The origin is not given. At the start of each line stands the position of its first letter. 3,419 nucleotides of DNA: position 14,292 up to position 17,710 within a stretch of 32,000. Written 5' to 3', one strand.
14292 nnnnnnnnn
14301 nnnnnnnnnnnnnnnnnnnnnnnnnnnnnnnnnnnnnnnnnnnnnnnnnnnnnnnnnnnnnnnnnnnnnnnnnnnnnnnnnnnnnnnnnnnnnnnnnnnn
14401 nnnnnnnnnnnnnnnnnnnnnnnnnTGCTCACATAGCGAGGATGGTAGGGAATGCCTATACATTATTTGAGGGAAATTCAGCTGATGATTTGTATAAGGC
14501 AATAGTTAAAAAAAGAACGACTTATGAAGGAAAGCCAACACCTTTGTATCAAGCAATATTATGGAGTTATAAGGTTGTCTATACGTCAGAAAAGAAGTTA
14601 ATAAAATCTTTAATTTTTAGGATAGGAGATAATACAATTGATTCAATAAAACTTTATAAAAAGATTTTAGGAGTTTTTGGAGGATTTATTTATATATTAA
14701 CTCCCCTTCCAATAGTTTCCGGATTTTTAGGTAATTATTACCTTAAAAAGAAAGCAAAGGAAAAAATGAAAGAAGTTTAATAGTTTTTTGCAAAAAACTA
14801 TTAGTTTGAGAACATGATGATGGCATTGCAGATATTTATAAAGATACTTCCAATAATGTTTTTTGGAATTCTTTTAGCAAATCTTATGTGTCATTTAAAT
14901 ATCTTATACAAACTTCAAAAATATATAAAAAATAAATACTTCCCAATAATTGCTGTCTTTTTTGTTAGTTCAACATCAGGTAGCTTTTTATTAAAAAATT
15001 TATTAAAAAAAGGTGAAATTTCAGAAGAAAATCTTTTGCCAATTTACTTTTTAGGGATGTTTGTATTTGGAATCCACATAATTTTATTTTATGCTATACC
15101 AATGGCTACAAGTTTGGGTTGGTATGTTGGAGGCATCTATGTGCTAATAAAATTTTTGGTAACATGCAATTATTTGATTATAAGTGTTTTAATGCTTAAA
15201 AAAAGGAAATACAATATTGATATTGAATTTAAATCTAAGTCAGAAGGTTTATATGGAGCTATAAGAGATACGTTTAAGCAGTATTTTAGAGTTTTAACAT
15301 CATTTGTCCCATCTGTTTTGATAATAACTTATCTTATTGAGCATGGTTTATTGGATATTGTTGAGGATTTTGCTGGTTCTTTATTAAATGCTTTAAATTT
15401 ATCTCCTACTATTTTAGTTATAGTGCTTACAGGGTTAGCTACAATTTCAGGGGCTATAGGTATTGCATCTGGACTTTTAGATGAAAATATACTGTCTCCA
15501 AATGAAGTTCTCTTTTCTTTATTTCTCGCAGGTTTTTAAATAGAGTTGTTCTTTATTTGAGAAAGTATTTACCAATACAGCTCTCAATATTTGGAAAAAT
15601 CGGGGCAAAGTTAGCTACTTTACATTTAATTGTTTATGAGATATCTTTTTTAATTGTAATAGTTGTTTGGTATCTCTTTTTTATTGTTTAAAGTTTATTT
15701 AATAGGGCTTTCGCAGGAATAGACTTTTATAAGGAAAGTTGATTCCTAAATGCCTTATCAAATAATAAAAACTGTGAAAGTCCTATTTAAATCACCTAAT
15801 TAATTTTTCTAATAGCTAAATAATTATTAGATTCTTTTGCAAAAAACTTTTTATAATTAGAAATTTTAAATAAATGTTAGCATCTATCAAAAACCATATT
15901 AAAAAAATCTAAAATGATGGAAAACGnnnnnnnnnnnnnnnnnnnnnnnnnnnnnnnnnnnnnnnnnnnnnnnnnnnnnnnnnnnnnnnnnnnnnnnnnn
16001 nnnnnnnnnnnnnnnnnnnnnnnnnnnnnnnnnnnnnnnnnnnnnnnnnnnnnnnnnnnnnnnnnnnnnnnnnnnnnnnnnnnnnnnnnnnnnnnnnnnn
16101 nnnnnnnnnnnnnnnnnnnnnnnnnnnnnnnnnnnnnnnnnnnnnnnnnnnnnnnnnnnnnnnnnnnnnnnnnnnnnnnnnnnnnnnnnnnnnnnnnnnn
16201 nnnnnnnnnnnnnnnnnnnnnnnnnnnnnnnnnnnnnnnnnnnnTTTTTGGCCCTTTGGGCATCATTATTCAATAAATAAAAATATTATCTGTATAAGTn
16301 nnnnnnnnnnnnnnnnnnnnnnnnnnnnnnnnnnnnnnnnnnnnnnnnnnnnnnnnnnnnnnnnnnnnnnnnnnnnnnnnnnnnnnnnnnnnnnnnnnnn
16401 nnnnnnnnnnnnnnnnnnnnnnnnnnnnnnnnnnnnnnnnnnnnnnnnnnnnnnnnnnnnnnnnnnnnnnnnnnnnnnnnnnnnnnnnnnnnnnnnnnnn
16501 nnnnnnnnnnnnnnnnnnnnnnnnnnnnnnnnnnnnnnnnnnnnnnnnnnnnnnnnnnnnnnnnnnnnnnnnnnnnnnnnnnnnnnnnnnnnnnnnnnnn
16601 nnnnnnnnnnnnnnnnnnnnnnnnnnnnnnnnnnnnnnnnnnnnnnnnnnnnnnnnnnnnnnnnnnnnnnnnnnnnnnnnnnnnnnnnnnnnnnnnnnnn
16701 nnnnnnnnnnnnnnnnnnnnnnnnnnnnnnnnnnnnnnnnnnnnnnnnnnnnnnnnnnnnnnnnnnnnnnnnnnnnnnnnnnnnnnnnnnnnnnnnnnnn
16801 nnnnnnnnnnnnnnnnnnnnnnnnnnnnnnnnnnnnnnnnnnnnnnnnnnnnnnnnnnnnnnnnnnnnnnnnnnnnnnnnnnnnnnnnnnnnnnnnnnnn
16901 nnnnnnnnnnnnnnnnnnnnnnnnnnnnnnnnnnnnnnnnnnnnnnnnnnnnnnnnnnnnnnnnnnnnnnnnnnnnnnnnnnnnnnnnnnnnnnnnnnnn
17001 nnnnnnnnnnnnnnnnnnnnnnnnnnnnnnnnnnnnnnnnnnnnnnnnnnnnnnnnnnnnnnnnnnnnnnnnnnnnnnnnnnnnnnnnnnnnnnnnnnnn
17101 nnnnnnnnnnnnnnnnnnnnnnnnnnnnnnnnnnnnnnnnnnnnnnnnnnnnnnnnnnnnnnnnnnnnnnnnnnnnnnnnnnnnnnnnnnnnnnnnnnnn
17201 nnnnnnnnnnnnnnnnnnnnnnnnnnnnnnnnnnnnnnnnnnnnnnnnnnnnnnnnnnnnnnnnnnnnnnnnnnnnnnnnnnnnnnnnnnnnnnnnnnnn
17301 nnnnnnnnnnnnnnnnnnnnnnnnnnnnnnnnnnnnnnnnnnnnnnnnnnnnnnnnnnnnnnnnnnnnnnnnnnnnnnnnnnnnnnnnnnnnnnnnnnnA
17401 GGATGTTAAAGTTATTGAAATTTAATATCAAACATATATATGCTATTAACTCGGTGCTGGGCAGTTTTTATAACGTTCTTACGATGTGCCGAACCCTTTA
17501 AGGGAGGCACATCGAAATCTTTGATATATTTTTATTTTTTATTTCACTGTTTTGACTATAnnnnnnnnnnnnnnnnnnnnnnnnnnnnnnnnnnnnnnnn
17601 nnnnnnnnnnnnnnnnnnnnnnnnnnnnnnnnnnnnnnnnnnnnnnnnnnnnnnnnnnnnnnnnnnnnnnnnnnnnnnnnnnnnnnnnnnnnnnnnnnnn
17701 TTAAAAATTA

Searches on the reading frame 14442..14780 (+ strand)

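Call 23: search_protein_families(library=pfam, proteins=[window:14442-14780:+], max_evalue=0.01)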
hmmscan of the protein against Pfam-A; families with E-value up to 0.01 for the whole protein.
window:14442-14780:+ (112 aa): 1 family
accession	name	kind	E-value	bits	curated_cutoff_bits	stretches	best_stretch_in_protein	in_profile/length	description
PF13263.12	PHP_C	-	0.001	19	21.3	1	1-26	29-56/56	PHP-associated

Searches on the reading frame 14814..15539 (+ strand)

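Call 23: search_protein_families(library=pfam, proteins=[window:14814-15539:+], max_evalue=0.01)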
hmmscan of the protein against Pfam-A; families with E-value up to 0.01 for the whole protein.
window:14814-15539:+ (241 aa): 1 family
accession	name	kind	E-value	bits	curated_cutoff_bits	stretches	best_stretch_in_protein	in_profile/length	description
PF07670.19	Gate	-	0.0014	19.5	29.6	1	158-241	2-86/104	Nucleoside recognition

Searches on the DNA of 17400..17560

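Call 96: search_rna_families(source=window, start=17400, end=17560, threshold=evalue, max_evalue=1, show_alignments=1)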
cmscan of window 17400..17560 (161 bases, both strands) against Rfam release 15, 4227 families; matches with E-value up to 1: 0.
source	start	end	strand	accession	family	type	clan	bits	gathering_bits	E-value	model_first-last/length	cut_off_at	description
